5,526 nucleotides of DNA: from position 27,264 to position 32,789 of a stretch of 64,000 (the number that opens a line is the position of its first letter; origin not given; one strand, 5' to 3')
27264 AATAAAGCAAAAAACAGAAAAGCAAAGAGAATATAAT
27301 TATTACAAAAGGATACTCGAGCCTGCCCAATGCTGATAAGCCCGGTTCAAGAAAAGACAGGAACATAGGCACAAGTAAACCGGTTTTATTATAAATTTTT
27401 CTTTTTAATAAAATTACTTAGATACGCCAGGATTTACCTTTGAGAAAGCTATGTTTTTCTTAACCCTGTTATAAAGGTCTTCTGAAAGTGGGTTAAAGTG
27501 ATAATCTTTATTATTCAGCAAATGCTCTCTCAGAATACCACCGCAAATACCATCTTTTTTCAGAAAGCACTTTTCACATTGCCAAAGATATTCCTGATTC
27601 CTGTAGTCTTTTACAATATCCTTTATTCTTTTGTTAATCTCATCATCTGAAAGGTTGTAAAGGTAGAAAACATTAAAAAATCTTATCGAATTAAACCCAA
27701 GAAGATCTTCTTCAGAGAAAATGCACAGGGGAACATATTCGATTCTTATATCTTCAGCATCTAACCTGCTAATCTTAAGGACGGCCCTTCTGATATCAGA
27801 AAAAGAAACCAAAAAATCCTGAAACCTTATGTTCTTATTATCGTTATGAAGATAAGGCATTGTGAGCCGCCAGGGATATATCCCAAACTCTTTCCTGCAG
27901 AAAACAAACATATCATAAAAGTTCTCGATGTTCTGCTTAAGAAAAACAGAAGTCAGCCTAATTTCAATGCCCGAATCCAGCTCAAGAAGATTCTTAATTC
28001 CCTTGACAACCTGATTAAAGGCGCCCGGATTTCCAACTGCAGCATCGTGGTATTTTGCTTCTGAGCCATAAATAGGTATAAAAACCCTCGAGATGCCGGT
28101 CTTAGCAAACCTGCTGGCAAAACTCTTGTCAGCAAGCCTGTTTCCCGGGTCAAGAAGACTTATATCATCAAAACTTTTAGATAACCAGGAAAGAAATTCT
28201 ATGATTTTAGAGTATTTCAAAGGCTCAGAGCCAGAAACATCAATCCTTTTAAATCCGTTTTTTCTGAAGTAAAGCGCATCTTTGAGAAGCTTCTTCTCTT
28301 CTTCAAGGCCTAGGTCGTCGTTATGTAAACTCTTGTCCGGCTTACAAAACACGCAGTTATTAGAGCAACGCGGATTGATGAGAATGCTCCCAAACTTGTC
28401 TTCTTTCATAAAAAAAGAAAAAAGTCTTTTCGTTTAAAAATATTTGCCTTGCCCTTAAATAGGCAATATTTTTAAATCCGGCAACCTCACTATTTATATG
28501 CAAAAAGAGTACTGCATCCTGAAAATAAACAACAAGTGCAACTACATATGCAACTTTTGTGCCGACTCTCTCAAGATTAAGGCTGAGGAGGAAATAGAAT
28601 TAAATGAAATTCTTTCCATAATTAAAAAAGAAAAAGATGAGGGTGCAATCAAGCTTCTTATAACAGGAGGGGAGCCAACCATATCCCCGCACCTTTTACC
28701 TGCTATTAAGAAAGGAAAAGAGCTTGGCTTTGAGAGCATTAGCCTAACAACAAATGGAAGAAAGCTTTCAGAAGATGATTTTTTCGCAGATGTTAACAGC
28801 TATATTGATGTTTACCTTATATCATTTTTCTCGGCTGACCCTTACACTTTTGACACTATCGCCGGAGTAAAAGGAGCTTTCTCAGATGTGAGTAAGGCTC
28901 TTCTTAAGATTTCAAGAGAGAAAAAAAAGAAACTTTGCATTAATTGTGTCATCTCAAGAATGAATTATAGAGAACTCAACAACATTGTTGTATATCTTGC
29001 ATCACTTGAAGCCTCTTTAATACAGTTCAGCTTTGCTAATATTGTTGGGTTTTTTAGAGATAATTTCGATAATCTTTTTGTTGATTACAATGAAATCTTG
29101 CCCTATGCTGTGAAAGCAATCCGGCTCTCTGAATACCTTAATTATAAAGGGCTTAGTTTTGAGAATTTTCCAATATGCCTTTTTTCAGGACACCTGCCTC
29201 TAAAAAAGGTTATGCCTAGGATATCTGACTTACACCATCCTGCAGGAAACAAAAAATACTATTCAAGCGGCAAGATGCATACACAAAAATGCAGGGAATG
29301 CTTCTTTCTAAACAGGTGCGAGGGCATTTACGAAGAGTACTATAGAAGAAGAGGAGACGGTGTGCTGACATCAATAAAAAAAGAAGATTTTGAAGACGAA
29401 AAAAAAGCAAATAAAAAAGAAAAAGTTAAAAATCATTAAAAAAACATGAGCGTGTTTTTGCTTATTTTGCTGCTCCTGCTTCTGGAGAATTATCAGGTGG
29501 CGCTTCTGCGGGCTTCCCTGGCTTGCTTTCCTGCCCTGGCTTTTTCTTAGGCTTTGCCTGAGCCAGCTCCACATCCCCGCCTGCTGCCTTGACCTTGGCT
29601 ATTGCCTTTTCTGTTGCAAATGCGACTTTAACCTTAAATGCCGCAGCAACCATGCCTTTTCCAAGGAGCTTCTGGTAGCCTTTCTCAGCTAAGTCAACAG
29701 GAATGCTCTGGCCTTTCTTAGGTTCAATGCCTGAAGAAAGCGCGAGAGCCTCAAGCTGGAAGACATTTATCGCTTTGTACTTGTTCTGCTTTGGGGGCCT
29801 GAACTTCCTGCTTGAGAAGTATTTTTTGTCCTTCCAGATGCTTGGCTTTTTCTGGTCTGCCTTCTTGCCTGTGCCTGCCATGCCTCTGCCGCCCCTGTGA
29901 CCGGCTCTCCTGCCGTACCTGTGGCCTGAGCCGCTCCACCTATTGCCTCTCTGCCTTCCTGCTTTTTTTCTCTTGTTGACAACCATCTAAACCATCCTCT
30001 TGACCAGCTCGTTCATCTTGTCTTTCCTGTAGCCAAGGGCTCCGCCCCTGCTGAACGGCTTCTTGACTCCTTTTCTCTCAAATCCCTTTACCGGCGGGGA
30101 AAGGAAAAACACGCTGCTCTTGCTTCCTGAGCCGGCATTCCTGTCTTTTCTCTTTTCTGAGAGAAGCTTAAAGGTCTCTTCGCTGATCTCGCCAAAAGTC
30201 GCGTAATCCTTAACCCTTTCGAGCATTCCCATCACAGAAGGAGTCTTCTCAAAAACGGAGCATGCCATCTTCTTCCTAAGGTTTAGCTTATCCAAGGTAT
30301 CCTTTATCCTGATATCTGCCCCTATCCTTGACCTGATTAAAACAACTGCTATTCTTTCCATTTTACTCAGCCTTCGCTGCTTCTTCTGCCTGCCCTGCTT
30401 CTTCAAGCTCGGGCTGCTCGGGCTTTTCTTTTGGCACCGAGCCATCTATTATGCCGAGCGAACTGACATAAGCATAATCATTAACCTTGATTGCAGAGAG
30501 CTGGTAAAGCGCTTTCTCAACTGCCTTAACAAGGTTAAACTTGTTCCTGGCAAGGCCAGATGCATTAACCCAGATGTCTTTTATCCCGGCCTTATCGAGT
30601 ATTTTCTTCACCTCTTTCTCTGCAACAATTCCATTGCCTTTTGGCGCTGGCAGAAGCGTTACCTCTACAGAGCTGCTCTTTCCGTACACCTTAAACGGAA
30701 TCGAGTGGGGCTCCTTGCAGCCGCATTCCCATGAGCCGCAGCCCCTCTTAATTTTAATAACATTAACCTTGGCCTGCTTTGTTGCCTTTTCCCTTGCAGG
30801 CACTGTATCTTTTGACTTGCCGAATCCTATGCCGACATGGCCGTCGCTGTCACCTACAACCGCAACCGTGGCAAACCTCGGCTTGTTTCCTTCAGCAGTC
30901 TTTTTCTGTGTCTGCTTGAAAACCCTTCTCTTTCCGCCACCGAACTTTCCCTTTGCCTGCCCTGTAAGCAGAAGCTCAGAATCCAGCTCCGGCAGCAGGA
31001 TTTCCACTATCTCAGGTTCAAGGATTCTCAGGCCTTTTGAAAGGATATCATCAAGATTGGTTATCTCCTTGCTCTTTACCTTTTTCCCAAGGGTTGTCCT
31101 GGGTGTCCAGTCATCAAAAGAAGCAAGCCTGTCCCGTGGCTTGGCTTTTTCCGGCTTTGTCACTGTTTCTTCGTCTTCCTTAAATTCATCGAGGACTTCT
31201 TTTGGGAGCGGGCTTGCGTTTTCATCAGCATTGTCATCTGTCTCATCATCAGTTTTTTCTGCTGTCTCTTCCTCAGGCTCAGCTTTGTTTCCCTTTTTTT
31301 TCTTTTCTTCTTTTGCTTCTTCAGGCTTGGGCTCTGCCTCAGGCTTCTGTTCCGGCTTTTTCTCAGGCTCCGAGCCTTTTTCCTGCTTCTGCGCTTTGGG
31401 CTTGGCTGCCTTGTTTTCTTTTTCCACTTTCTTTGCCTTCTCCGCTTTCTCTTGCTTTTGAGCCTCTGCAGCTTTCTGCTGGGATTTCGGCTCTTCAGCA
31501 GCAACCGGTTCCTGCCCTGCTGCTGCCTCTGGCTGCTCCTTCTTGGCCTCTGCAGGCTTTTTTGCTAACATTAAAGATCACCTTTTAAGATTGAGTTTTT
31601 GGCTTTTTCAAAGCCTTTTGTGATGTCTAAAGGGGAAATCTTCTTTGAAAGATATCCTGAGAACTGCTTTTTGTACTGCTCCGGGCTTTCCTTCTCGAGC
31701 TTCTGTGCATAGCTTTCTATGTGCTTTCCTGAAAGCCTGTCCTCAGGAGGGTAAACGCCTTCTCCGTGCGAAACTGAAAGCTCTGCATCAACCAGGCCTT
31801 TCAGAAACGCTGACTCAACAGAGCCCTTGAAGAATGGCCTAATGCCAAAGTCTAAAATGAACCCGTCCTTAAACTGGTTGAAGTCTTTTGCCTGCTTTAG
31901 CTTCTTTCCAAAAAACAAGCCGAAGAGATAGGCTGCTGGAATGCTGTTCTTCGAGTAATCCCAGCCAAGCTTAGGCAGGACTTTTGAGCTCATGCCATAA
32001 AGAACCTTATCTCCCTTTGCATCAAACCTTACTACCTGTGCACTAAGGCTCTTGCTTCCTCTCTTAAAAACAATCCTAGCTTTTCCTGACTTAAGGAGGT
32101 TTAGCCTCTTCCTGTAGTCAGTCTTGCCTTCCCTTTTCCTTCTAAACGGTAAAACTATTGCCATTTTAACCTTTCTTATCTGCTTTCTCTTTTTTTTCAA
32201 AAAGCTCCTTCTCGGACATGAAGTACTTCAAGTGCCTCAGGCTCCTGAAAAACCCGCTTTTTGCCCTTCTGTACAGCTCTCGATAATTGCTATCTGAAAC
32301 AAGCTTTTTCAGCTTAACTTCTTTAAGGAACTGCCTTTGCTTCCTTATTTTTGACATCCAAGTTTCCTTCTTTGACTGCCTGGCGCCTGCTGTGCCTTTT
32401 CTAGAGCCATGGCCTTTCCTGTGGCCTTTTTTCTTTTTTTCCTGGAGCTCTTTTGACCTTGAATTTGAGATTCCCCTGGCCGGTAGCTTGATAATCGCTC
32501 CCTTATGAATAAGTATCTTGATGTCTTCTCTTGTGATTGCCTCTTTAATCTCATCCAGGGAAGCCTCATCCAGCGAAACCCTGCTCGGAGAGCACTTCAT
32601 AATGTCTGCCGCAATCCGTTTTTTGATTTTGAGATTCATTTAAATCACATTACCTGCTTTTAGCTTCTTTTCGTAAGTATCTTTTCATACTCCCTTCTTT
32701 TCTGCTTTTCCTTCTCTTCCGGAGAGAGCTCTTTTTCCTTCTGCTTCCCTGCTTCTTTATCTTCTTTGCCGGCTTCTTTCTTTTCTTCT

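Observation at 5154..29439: Island of ten radical SAM enzymes with GT-C-like membrane proteins, an amino-sugar aminotransferase and a ferredoxin-domain protein; product unknown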

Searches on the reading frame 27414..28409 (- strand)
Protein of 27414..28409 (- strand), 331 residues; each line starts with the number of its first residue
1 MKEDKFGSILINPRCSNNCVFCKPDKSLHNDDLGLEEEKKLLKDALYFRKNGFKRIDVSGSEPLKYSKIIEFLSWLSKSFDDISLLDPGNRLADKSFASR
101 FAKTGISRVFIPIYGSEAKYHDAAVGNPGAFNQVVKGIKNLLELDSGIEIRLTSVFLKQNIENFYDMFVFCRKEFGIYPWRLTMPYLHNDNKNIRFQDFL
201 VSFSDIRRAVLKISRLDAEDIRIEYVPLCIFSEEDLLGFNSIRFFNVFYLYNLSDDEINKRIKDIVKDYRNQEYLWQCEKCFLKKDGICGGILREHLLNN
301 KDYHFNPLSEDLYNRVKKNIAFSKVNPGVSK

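Call 4: search_protein_families(library=pfam, proteins=[window:27414-28409:-], max_evalue=0.01)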
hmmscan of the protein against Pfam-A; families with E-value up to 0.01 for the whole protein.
window:27414-28409:- (331 aa): 1 family
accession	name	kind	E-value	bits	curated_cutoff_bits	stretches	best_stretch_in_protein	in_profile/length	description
PF04055.27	Radical_SAM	-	1.6e-11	45.1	29.5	1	10-168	2-163/166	Radical SAM superfamily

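Call 6: search_protein_families(library=ncbifam, proteins=[window:27414-28409:-], max_evalue=0.001)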
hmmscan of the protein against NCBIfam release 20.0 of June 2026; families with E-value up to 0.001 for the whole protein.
window:27414-28409:- (331 aa): 22 families
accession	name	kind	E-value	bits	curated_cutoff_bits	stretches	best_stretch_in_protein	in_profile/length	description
TIGR03977.1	rSAM_pair_HxsC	equivalog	2e-25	89.3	267.9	1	7-175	27-194/292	His-Xaa-Ser system radical SAM maturase HxsC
NF038332.1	rSAM_rare_HxsC4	exception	1.2e-19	70.7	500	1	9-174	18-184/335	radical SAM protein HxsC4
TIGR04545.1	rSAM_ahbD_hemeb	equivalog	5.3e-16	59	500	1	14-177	9-167/339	heme b synthase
NF001199.0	PRK00164.2-1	equivalog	1.7e-15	57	231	1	9-179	16-183/308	GTP 3',8-cyclase MoaA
TIGR02668.1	moaA_archaeal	equivalog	3.2e-14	52.6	325.25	1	9-212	14-212/303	GTP 3',8-cyclase MoaA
TIGR04055.1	rSAM_NirJ2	equivalog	6.6e-12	45.6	500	1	14-170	9-160/326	putative heme d1 biosynthesis radical SAM protein NirJ2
NF050035.1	rSAM_WgK_link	exception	4.7e-11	42.3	650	1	9-150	13-152/367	radical SAM/SPASM peptide maturase WgkB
TIGR04054.1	rSAM_NirJ1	equivalog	5.8e-11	41.6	650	1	14-174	45-200/387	putative heme d1 biosynthesis radical SAM protein NirJ1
TIGR04053.2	TIGR04053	equivalog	9e-11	41.6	395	1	15-181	18-182/366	TIGR04053 family radical SAM/SPASM domain-containing protein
TIGR04466.1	rSAM_BlsE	equivalog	1.1e-09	38.2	400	1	5-167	3-158/327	cytosylglucuronate decarboxylase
TIGR02666.1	moaA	equivalog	3.1e-08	33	284.05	1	11-173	16-182/336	GTP 3',8-cyclase MoaA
TIGR04546.1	rSAM_ahbC_deAc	equivalog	4.2e-08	32.4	650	1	12-172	46-201/390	12,18-didecarboxysiroheme deacetylase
NF012164.0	AlbA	equivalog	4.5e-08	32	850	1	12-169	120-273/442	subtilosin maturase AlbA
TIGR04250.1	SCM_rSAM_ScmE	equivalog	4.7e-08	32.3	400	1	9-168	7-162/358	SynChlorMet cassette radical SAM/SPASM protein ScmE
TIGR04347.1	pseudo_SAM_Halo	equivalog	4.7e-07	29.4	525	1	14-215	47-240/390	TIGR04347 family pseudo-SAM/SPASM protein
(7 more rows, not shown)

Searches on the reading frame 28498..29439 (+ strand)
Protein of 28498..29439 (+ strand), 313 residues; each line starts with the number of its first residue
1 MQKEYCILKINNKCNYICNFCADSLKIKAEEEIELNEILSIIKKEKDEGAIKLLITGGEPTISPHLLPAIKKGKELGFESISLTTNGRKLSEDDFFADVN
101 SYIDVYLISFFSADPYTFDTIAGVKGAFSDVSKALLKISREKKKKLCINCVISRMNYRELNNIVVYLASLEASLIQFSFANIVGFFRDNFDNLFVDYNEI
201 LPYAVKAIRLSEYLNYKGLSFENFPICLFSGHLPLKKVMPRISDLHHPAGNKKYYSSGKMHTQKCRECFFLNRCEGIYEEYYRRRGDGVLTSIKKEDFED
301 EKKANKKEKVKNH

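Call 4: search_protein_families(library=pfam, proteins=[window:28498-29439:+], max_evalue=0.01)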
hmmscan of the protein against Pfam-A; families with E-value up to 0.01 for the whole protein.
window:28498-29439:+ (313 aa): 2 families
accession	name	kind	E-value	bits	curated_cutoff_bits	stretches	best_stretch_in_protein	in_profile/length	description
PF04055.27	Radical_SAM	-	1.6e-14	54.9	29.5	1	10-163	3-162/166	Radical SAM superfamily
PF13353.11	Fer4_12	-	0.0014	19.4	22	1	13-108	14-114/137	4Fe-4S single cluster domain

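Call 6: search_protein_families(library=ncbifam, proteins=[window:28498-29439:+], max_evalue=0.001)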
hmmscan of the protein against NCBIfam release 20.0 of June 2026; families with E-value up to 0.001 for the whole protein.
window:28498-29439:+ (313 aa): 43 families (the best 25 are shown)
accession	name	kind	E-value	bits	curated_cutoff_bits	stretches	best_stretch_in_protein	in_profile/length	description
TIGR03977.1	rSAM_pair_HxsC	equivalog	7e-26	90.8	267.9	1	8-279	29-290/292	His-Xaa-Ser system radical SAM maturase HxsC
NF038332.1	rSAM_rare_HxsC4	exception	2.8e-19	69.4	500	1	7-209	17-223/335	radical SAM protein HxsC4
NF038283.1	viperin_w_prok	equivalog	3.5e-19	69.1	180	1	10-159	8-169/281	viperin family antiviral radical SAM protein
TIGR02109.1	PQQ_syn_pqqE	equivalog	1.9e-18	66.6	381.35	1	8-196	11-198/358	pyrroloquinoline quinone biosynthesis protein PqqE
TIGR02666.1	moaA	equivalog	4e-18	65.5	284.05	1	8-172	14-185/336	GTP 3',8-cyclase MoaA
NF001199.0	PRK00164.2-1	equivalog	5.9e-18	65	231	1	8-174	16-182/308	GTP 3',8-cyclase MoaA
TIGR02668.1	moaA_archaeal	equivalog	1.1e-17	64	325.25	1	8-198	14-204/303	GTP 3',8-cyclase MoaA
TIGR04317.1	W_rSAM_matur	equivalog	3.9e-17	62.4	380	1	6-198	6-200/349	tungsten cofactor oxidoreductase radical SAM maturase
NF045646.2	rSAM_Se_TrsS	equivalog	1.5e-15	56.7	490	1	6-169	88-253/441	radical SAM (seleno)protein TrsS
TIGR04303.1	GeoRSP_rSAM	equivalog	2.8e-15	56.7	400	1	9-212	10-209/325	GeoRSP system radical SAM/SPASM protein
NF045702.1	rSAM_GDGT_ether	equivalog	2e-13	49.8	450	1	7-167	89-253/486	tetraether lipid synthase Tes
NF045574.1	sacti_mat_StsB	exception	1e-12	47.7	625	1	9-199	101-289/466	StsB family radical SAM/SPASM domain sactipeptide maturase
TIGR04403.1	rSAM_skfB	equivalog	1.8e-11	43.5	300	1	6-204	106-301/402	sporulation killing factor system radical SAM maturase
TIGR04053.2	TIGR04053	equivalog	1.9e-11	43.8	395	1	11-179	15-185/366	TIGR04053 family radical SAM/SPASM domain-containing protein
TIGR02495.1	NrdG2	equivalog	7.3e-11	41.8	131.15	1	14-128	26-138/193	anaerobic ribonucleoside-triphosphate reductase activating protein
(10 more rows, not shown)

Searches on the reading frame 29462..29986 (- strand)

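Call 4: search_protein_families(library=pfam, proteins=[window:29462-29986:-], max_evalue=0.01)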
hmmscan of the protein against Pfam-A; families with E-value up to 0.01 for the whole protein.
window:29462-29986:- (174 aa): 1 family
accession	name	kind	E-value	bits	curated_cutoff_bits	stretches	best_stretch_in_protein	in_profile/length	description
PF00828.25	Ribosomal_L27A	-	5.9e-12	46.3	21.5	1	73-140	2-72/72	Ribosomal proteins 50S-L15, 50S-L18e, 60S-L27A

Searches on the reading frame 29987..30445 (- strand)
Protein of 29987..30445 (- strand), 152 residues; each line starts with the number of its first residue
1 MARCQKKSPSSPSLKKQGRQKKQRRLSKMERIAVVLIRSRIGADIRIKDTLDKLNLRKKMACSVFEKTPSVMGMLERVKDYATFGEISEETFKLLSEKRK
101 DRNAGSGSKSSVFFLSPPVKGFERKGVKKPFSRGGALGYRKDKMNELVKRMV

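Call 5: search_protein_families(library=pfam, proteins=[window:29987-30445:-], max_evalue=0.01)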
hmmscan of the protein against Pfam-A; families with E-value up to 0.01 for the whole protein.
window:29987-30445:- (152 aa): 1 family
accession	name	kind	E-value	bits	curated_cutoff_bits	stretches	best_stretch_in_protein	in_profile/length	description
PF00327.25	Ribosomal_L30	-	1.9e-11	44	23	1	32-81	1-50/51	Ribosomal protein L30p/L7e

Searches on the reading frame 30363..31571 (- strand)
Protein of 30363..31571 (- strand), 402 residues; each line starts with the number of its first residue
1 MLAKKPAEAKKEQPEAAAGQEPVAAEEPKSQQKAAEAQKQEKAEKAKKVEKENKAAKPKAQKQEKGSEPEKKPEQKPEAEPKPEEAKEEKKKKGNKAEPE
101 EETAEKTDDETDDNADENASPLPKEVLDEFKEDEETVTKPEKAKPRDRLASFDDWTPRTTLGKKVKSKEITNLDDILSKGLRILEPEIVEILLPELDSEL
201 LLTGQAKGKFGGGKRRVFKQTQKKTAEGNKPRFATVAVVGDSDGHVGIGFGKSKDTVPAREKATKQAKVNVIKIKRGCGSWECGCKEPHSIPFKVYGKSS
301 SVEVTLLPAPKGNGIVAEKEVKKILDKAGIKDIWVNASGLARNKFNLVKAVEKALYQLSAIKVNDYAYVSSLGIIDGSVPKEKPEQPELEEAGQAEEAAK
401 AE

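Call 5: search_protein_families(library=pfam, proteins=[window:30363-31571:-], max_evalue=0.01)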
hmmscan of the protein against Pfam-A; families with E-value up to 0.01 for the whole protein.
window:30363-31571:- (402 aa): 2 families
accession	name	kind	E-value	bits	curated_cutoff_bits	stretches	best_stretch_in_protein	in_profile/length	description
PF03719.21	Ribosomal_S5_C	-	5.8e-18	64.6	21.5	1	297-361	1-64/71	Ribosomal protein S5, C-terminal domain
PF00333.26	Ribosomal_S5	-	4.6e-16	59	27.1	1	218-275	8-65/65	Ribosomal protein S5, N-terminal domain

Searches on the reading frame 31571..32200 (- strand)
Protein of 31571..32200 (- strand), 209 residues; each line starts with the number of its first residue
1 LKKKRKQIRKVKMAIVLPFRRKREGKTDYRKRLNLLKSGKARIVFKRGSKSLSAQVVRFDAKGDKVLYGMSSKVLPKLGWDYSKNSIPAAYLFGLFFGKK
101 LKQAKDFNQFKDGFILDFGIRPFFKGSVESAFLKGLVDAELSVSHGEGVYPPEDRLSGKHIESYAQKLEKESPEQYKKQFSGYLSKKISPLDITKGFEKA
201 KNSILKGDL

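Call 5: search_protein_families(library=pfam, proteins=[window:31571-32200:-], max_evalue=0.01)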
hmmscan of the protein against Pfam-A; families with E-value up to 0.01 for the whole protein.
window:31571-32200:- (209 aa): 1 family
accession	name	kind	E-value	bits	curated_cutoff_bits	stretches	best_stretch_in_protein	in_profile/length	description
PF17144.9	Ribosomal_L5e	-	2.8e-15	57.2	27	1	19-109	7-104/163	Ribosomal large subunit proteins 60S L5, and 50S L18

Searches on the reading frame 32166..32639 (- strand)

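Call 5: search_protein_families(library=pfam, proteins=[window:32166-32639:-], max_evalue=0.01)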
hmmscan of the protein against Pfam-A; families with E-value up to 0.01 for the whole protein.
window:32166-32639:- (157 aa): 2 families
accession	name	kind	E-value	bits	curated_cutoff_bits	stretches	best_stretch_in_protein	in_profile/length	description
PF25476.1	Ribosomal_L19e_C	-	7e-27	93.9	25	1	56-144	2-90/91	Ribosomal protein L19e, C-terminal domain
PF01280.26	Ribosomal_L19e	-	6.3e-17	61.7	25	1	2-53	1-52/53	Ribosomal protein L19e, N-terminal domain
